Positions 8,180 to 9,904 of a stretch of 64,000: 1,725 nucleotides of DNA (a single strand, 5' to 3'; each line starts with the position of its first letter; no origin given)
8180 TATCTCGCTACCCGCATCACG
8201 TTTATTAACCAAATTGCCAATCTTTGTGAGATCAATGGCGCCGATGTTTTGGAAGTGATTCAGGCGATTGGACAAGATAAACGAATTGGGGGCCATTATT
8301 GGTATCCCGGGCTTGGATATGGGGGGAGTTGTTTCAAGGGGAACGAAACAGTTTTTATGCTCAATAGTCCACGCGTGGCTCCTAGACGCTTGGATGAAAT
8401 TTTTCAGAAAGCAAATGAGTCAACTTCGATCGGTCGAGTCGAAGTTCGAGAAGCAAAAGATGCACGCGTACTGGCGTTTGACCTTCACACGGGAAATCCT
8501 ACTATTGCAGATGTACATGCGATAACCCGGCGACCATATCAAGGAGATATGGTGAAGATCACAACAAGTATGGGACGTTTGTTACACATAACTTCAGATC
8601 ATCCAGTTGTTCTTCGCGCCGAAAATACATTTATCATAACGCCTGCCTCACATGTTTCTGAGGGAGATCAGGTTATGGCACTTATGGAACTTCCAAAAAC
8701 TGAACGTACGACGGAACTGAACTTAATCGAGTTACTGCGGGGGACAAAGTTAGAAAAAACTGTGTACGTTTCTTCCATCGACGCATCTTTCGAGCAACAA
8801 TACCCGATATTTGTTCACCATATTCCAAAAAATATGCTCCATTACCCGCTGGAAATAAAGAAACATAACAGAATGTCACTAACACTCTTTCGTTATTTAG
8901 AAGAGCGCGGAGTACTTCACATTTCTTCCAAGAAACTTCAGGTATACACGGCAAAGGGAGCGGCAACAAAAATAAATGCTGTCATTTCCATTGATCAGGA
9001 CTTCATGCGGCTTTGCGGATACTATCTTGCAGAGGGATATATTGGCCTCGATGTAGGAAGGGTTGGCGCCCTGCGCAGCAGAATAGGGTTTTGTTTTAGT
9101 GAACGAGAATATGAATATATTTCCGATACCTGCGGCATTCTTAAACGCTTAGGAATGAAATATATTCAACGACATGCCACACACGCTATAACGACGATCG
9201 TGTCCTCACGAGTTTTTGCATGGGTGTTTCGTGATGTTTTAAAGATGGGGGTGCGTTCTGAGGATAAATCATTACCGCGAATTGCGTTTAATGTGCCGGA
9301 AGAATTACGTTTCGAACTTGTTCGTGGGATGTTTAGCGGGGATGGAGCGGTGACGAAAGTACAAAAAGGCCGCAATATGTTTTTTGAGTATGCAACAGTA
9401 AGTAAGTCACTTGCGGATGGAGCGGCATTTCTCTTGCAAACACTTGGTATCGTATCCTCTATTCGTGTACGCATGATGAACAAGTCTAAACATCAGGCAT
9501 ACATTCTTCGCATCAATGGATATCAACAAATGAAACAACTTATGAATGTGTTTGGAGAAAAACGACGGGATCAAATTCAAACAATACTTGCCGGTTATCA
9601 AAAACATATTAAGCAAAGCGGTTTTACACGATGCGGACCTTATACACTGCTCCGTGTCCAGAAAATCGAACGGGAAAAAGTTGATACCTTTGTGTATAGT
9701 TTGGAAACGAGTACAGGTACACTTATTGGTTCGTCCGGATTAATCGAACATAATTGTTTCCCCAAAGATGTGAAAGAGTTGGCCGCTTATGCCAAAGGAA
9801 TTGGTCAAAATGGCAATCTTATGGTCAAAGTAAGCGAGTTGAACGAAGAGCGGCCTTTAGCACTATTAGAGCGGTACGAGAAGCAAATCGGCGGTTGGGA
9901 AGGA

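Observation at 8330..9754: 475-aa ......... intein splitting the catalytic Cys motif of UDP-glucose 6-dehydrogenase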

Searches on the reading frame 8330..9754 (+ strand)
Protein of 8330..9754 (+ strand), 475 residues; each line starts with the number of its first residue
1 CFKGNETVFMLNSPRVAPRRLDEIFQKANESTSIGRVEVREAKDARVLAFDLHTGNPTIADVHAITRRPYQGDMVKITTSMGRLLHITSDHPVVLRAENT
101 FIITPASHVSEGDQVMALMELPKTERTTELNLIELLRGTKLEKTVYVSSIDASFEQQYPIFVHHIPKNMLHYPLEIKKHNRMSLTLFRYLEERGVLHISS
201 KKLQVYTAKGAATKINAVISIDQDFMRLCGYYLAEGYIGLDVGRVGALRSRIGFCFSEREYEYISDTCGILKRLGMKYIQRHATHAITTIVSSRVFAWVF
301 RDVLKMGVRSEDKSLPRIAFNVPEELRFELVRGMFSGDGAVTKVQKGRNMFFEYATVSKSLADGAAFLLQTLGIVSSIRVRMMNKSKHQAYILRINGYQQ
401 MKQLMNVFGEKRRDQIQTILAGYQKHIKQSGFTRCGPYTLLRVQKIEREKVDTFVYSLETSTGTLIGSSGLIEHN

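Call 3: search_protein_families(library=pfam, proteins=[window:8330-9754:+], max_evalue=0.01)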
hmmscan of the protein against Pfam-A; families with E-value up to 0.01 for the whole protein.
window:8330-9754:+ (475 aa): 3 families
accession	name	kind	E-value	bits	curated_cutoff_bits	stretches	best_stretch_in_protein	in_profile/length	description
PF14528.11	LAGLIDADG_3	-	8.4e-18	64.8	22.5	1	327-399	3-72/82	LAGLIDADG-like domain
PF14890.11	Intein_splicing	-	1.7e-10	41.3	35.8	1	38-475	14-155/155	Intein splicing domain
PF01079.26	Hint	-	0.0013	18.8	29.7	1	46-120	38-117/213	Hint module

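Call 4: search_protein_families(library=ncbifam, proteins=[window:8330-9754:+], max_evalue=0.01)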
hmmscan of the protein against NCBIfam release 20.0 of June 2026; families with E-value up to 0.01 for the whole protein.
window:8330-9754:+ (475 aa): 11 families
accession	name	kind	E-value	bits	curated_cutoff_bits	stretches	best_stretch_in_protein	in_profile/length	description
NF045703.1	rSAM_Tes_intein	exception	5.9e-35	120.4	1700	1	42-462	201-595/1040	tetraether lipid synthase Tes, intein-containing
NF011303.0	PRK14715.1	equivalog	1.6e-25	88.5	1585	1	1-459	896-1359/1627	DNA-directed DNA polymerase II large subunit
NF011491.0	PRK14898.1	equivalog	5.5e-15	54.5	783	1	30-417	108-419/860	DNA-directed RNA polymerase subunit A''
NF005852.0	PRK07773.1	equivalog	1.2e-11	43.6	780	1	282-416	568-702/886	replicative DNA helicase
NF011302.0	PRK14714.1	equivalog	2.3e-09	35.4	1791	1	20-136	955-1073/1350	DNA-directed DNA polymerase II large subunit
NF011418.0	PRK14845.1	equivalog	3.8e-08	31.5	756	1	17-417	37-306/1049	translation initiation factor IF-2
TIGR01445.1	intein_Nterm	domain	2.4e-06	28.4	24.5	1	1-94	1-82/83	intein N-terminal splicing region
NF038098.1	GyrA_w_intein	exception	6.1e-06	24.4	1850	1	306-426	315-431/1232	intein-containing DNA gyrase subunit A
NF038162.1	RtcB_rel_intein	exception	7.9e-05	20.8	1150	1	38-115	114-187/961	intein-containing RtcB family protein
NF003157.0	PRK04132.1-2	equivalog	0.0005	18.1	1103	0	37-102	78-141/864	replication factor C small subunit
NF007072.0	PRK09519.1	equivalog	0.0029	16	1024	1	220-406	358-538/790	intein-containing recombinase RecA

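Call 8: search_solved_structures(query=window:8330-9754:+, show_alignments=3, max_evalue=0.01)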
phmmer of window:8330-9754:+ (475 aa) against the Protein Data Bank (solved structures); distinct sequences matched with E-value up to 0.01: 6.
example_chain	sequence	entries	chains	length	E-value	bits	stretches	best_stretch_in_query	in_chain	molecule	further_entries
2cw7_A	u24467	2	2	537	3.7e-19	72.1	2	27-153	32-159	Endonuclease PI-PkoII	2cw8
2lcj_A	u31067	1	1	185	7.3e-09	38.2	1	14-126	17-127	Pab polC intein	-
5bkh_A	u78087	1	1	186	3.9e-06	29.2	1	1-120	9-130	DNA polymerase II large subunit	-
7oec_A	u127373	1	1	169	6.1e-06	28.6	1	14-120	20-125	DNA polymerase II large subunit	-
5o9i_A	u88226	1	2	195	6.6e-05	25.1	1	20-145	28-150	Transcription initiation factor IIB,Transcription initiation factor IIB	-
2jmz_A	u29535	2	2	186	0.0097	18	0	64-123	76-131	Hypothetical protein MJ0781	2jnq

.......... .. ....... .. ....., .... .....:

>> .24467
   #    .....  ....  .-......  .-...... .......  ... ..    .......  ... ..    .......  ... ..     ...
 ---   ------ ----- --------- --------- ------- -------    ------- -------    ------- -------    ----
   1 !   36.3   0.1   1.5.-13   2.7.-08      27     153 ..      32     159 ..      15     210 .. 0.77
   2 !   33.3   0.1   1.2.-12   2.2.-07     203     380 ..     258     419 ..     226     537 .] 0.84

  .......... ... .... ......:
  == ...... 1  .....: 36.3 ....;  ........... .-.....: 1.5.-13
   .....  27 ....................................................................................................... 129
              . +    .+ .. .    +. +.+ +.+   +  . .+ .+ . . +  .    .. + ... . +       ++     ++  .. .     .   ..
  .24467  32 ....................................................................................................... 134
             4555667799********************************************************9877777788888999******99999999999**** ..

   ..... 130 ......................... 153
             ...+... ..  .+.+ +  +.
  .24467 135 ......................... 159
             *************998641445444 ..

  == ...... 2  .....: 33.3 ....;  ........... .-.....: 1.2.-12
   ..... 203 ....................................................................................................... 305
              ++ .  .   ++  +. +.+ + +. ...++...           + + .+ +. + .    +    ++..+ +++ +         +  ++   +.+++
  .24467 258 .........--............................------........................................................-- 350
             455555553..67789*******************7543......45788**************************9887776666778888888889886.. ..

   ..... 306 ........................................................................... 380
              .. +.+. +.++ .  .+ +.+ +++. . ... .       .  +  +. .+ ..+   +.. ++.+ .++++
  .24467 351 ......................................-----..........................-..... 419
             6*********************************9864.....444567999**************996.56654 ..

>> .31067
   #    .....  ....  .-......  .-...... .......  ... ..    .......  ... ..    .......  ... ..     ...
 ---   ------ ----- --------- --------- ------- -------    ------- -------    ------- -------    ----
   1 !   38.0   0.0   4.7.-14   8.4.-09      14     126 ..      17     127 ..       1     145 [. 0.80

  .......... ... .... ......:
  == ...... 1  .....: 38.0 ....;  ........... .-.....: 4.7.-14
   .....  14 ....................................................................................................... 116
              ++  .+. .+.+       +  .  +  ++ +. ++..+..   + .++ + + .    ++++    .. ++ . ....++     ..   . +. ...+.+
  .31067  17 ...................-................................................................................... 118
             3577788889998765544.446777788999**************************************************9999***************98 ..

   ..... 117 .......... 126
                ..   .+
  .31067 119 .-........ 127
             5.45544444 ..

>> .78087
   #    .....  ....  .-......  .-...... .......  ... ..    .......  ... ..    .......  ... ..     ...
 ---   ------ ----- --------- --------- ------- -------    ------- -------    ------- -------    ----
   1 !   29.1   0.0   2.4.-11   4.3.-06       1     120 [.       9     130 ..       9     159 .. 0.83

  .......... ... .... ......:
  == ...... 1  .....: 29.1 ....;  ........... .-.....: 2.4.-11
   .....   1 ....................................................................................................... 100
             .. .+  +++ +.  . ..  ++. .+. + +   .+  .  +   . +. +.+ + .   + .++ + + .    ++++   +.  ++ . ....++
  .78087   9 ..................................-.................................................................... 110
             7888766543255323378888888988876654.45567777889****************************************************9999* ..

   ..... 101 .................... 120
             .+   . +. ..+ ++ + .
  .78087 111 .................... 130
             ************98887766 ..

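Call 10: find_homologous_proteins(query=window:8330-9754:+)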
Query window:8330-9754:+ (475 aa): 79 proteins with E <= 0.001 among 5606 candidates.
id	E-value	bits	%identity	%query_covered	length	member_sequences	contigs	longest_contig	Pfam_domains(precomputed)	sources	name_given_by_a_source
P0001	1.0e-182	626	60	100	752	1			PF00984.25,PF14528.12,PF03721.21,PF14890.12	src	-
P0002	1.2e-180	619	60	100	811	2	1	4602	PF00984.25,PF14528.12,PF03721.21,PF03720.23,PF14890.12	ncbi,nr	ncbi:MAG: hypothetical protein HY784_09600, partial [Chloroflexi bacterium]|nr:hypothetical protein 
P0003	2.6e-179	615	59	100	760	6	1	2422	PF00984.25,PF14528.12,PF03720.23,PF14890.12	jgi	jgi:UDPglucose 6-dehydrogenase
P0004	4.4e-179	614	61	100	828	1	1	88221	PF00984.25,PF14528.12,PF03721.21,PF03720.23,PF14890.12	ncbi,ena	-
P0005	1.9e-178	612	59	100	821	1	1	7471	PF00984.25,PF14528.12,PF03721.21,PF03720.23,PF14890.12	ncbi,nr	ncbi:MAG TPA: nucleotide sugar dehydrogenase, partial [Ktedonobacteraceae bacterium]|nr:nucleotide s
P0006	8.3e-176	603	60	100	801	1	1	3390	PF00984.25,PF14528.12,PF03721.21,PF14890.12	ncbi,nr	ncbi:MAG: nucleotide sugar dehydrogenase, partial [Chloroflexota bacterium]|nr:nucleotide sugar dehy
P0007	4.8e-175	601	60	98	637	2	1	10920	PF00984.25,PF14528.12,PF03720.23,PF14890.12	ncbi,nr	ncbi:MAG: hypothetical protein N2559_05910 [Anaerolineae bacterium]|nr:hypothetical protein [Anaerol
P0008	2.6e-173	595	58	100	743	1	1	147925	PF00984.25,PF14528.12,PF03721.21,PF14890.12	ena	-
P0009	1.6e-172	592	58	100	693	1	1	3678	PF00984.25,PF14528.12,PF03720.23,PF14890.12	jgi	jgi:UDPglucose 6-dehydrogenase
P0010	9.5e-172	590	58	100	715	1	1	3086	PF00984.25,PF14528.12,PF03720.23,PF14890.12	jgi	jgi:UDPglucose 6-dehydrogenase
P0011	9.6e-172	590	59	100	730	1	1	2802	PF00984.25,PF14528.12,PF03720.23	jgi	jgi:UDPglucose 6-dehydrogenase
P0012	1.3e-171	589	58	100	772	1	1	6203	PF00984.25,PF14528.12,PF03720.23,PF14890.12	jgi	jgi:UDPglucose 6-dehydrogenase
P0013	1.5e-168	579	61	91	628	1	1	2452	PF00984.25,PF14528.12,PF03720.23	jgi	jgi:UDPglucose 6-dehydrogenase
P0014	5.1e-168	578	57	100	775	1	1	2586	PF00984.25,PF14528.12,PF03720.23,PF14890.12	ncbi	ncbi:MAG: UDP binding domain-containing protein, partial [Ktedonobacterales bacterium]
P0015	6.1e-166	571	60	92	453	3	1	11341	PF14528.12,PF14890.12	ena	-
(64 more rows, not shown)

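Call 16: find_related_loci(query=A1, collection=genome_contigs, flank=6000)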
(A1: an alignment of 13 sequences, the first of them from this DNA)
Query A1 (475 aa) in genome_contigs; peptide patterns used: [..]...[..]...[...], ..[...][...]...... (x = any residue, [..] = any of these).
265 stretches matched a pattern; 219 encode a relative of the query (tblastn E <= 1e-3); the best 80 are kept; 78 distinct loci.
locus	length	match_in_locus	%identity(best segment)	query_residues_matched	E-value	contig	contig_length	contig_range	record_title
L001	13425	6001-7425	65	1-475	0e+0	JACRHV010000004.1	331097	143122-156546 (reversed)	MAG: Candidatus Paceibacterota bacterium isolate NC_groundwater_1786_Pr3_B-0.1um_43_18 SR-2_scaffold_141_1480133, whole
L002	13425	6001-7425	63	1-475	0e+0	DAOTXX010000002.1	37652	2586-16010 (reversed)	MAG TPA_asm: Thermoflexales bacterium isolate H21_290 k133_1346796, whole genome shotgun sequence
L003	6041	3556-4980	62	1-475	0e+0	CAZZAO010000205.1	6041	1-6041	MAG TPA_asm: uncultured Anaerolineaceae bacterium isolate SRP263991_co5_127 genome assembly, contig: NODE_26099_length_6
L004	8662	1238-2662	64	1-475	0e+0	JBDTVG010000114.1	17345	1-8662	MAG: Chloroflexota bacterium isolate cluster3_bin.62 NODE_12204_length_17345_cov_8.006131, whole genome shotgun sequence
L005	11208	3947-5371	60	1-475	0e+0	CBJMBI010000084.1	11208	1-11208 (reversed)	MAG TPA_asm: uncultured Ktedonobacterales bacterium isolate SRR27822709_binner12_Refined_16 genome assembly, contig: ERZ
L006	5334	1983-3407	62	1-475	0e+0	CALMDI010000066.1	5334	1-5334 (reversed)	MAG TPA_asm: uncultured Chloroflexi bacterium isolate SRR6670123_bin.95_CONCOCT_v1.1_MAG genome assembly, contig: ERZ534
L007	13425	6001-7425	62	1-475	0e+0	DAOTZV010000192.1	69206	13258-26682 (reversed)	MAG TPA_asm: Anaerolineae bacterium isolate H6_565 k131_2136437, whole genome shotgun sequence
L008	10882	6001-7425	61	1-475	0e+0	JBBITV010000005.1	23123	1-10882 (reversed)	MAG: Chloroflexota bacterium isolate RSS170216_bin_404 NODE_2487_length_23123_cov_3.990463, whole genome shotgun sequenc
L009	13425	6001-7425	62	1-475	0e+0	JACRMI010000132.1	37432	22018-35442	MAG: Chloroflexi bacterium isolate NC_groundwater_1903_Pr3_S2p5_53_18 SR2-18-S2p5_coassembly_scaffold_250533, whole geno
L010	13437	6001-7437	61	1-475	0e+0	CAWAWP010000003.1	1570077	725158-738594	MAG: uncultured Chloroflexia bacterium isolate MFD05502.bin.1.39 genome assembly, contig: contig_11942, whole genome sho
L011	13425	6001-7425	61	1-475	0e+0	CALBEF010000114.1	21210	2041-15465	MAG: uncultured Anaerolineae bacterium isolate N1_Bin_METABAT__149_1 genome assembly, contig: c_000002082192, whole geno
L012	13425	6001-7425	60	1-475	0e+0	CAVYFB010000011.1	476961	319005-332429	MAG: uncultured Chloroflexia bacterium isolate MFD00991.bin.2.51 genome assembly, contig: contig_34074, whole genome sho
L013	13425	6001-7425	62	1-475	0e+0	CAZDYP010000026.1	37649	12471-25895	MAG TPA_asm: uncultured Anaerolineae bacterium isolate binchicken_co107_438 genome assembly, contig: NODE_2743_length_37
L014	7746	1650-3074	61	1-475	0e+0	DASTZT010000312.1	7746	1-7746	MAG TPA_asm: Ktedonobacteraceae bacterium isolate SMAG_U2476 k141_74630, whole genome shotgun sequence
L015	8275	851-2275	60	1-475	0e+0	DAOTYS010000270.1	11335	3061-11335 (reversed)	MAG TPA_asm: Thermoflexales bacterium isolate H28_387 k137_1769855, whole genome shotgun sequence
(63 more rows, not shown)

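Call 29: predict_structure(alignment_id=A1)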
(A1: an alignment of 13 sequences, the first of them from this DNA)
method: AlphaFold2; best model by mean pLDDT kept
length: 475 residues; sequences in the alignment: 13
mean_pLDDT: 90.3   pTM: 0.89
mean pLDDT of the five models: 90.3, 88.5, 88.2, 86.4, 85.1
residues with pLDDT >= 90: 328; 70-90: 130; 50-70: 17; < 50: 0
segments of 3 or more residues with pLDDT < 50: none
pLDDT, mean of each block of 10 residues (from residue 1): 89 72 84 84 88 94 93 96 94 92 96 96 87 93 92 94 93 90 95 95 84 86 96 94 67 93 94 89 93 92 92 91 94 91 84 92 93 94 81 93 88 84 81 94 97 95 92 94
secondary structure, 60 per line:
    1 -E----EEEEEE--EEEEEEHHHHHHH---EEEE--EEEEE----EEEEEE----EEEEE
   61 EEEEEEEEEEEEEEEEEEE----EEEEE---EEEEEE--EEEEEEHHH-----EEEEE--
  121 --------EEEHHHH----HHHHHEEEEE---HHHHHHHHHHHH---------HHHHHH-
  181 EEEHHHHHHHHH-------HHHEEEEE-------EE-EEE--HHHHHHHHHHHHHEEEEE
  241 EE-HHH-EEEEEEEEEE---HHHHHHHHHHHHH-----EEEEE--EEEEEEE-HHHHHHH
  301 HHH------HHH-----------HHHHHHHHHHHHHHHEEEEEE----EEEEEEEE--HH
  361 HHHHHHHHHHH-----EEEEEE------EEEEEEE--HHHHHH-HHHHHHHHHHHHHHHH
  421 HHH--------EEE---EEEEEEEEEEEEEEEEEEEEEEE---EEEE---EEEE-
elements in order: E7-12 E15-20 H21-27 E31-34 E37-41 E46-51 E56-79 E84-88 E92-97 E100-105 E114-118 E129-131 H132-135 H140-144 E145-149 H153-164 H174-179 E181-183 H184-192 E203-207 E218-220 H223-235 E236-242 E248-257 H261-273 E279-283 E286-292 H294-303 H324-338 E339-344 E349-356 H359-371 E377-382 E389-395 H398-403 H405-423 E432-434 E438-460 E464-467 E471-474

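Call 33: fold_search(model_id=the predicted structure, library=pdb)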
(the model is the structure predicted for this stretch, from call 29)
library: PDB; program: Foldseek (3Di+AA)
matches with E <= 10: 1005; with E <= 0.001: 156
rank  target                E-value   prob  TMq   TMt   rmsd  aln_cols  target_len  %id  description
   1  2cw7                  4.1e-33  1.00  0.69  0.62  10.0       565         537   20  Crystal structure of intein homing endonuclease II (released 2006-04-18)
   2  7qsu                  4.7e-22  1.00  0.65  0.83   4.7       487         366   15  Crystal structure of homing endonuclease-associated TliVMA intein (C1A, d333-339) (released 2022-03-30)
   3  7qss                  1.8e-21  1.00  0.65  0.71   7.6       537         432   14  Crystal structure of homing endonuclease-associated TliVMA intein (C1A) (released 2022-03-30)
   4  1dq3                  1.2e-20  1.00  0.59  0.61   6.6       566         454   11  CRYSTAL STRUCTURE OF AN ARCHAEAL INTEIN-ENCODED HOMING ENDONUCLEASE PI-PFUI (released 2000-07-05)
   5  7qst                  1.0e-17  1.00  0.55  0.70   8.2       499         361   14  Crystal structure of homing endonuclease-associated PhoVMA intein (C1A) (released 2022-03-30)
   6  1ef0_A                2.1e-13  1.00  0.40  0.43  23.6       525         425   14  CRYSTAL STRUCTURE OF PI-SCEI MINIPRECURSOR (released 2000-06-07)
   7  1vde_A                3.4e-13  1.00  0.40  0.44  22.5       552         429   12  PI-SCEI, A HOMING ENDONUCLEASE WITH PROTEIN SPLICING ACTIVITY (released 1998-04-08)
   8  1vde_B                6.0e-13  1.00  0.41  0.44  23.9       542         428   14  PI-SCEI, A HOMING ENDONUCLEASE WITH PROTEIN SPLICING ACTIVITY (released 1998-04-08)
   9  1jva_B                2.0e-12  1.00  0.41  0.45  24.4       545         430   12  CRYSTAL STRUCTURE OF THE VMA1-DERIVED ENDONUCLEASE BEARING THE N AND C EXTEIN PROPEPTIDES (released 2002-08-29)
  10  1lws_A                6.3e-12  1.00  0.38  0.41  23.6       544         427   13  Crystal structure of the intein homing endonuclease PI-SceI bound to its recognition sequence (released 2002-09-27)
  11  1jva_A                1.3e-11  1.00  0.39  0.43  24.3       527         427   12  CRYSTAL STRUCTURE OF THE VMA1-DERIVED ENDONUCLEASE BEARING THE N AND C EXTEIN PROPEPTIDES (released 2002-08-29)
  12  1lwt_A                1.4e-11  1.00  0.39  0.41  24.1       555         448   14  Crystal structure of the intein homing endonuclease PI-SceI bound to its substrate DNA (Ca2+ free) (released 2002-09-27)
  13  1um2_B                1.6e-10  1.00  0.41  0.46  24.6       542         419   11  Crystal Structure of the Vma1-Derived Endonuclease with the Ligated Extein Segment (released 2004-09-22)
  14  1ef0_B                2.0e-10  1.00  0.39  0.46  23.4       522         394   11  CRYSTAL STRUCTURE OF PI-SCEI MINIPRECURSOR (released 2000-06-07)
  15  1dfa                  2.1e-10  1.00  0.39  0.44  18.6       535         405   14  CRYSTAL STRUCTURE OF PI-SCEI IN C2 SPACE GROUP (released 1999-12-08)
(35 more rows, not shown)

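Call 39: find_related_loci(query=window:8330-9754:+, collection=metagenome_contigs, flank=3000)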
Query window:8330-9754:+ (475 aa) in metagenome_contigs; peptide patterns used: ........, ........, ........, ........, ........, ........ (x = any residue, [..] = any of these).
88 stretches matched a pattern, but none encodes a relative of the query by tblastn (E <= 1e-3).

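Call 50: search_protein_representatives(alignment_id=A1)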
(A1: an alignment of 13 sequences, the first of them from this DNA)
Query: 13 sequences, 475 profile positions. Proteins with E-value up to 0.001 (for the whole library): 6865; up to 1e-10: 1863; up to 1e-30: 166. The best 150 are listed.
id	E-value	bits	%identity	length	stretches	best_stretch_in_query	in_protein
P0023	6.5e-225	763.5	-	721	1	1-475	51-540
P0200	6.5e-154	529.4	-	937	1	1-475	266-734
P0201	3.0e-150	517.3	-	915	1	1-475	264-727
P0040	9.5e-150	515.7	-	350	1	146-475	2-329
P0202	7.4e-109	380.8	-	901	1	1-475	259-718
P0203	1.6e-101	356.7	-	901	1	44-475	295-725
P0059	1.1e-100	353.8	-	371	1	276-475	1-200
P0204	5.9e-91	321.8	-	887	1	1-475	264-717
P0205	2.1e-90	320.0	-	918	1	1-475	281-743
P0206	2.7e-90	319.6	-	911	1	33-475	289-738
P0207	8.8e-90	318.0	-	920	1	1-475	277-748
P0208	7.8e-87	308.2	-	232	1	289-475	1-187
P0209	9.2e-85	301.4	-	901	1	37-475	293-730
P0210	3.0e-84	299.7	-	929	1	37-475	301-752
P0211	9.4e-82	291.5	-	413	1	46-417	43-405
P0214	6.0e-76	272.3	-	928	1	1-475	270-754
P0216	1.4e-69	251.4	-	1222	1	1-475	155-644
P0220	2.4e-68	247.3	-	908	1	1-475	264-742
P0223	2.7e-67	243.8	-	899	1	1-475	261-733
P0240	2.7e-60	220.7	-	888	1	1-475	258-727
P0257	2.9e-55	204.1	-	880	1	1-475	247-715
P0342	1.7e-33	132.3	-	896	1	1-475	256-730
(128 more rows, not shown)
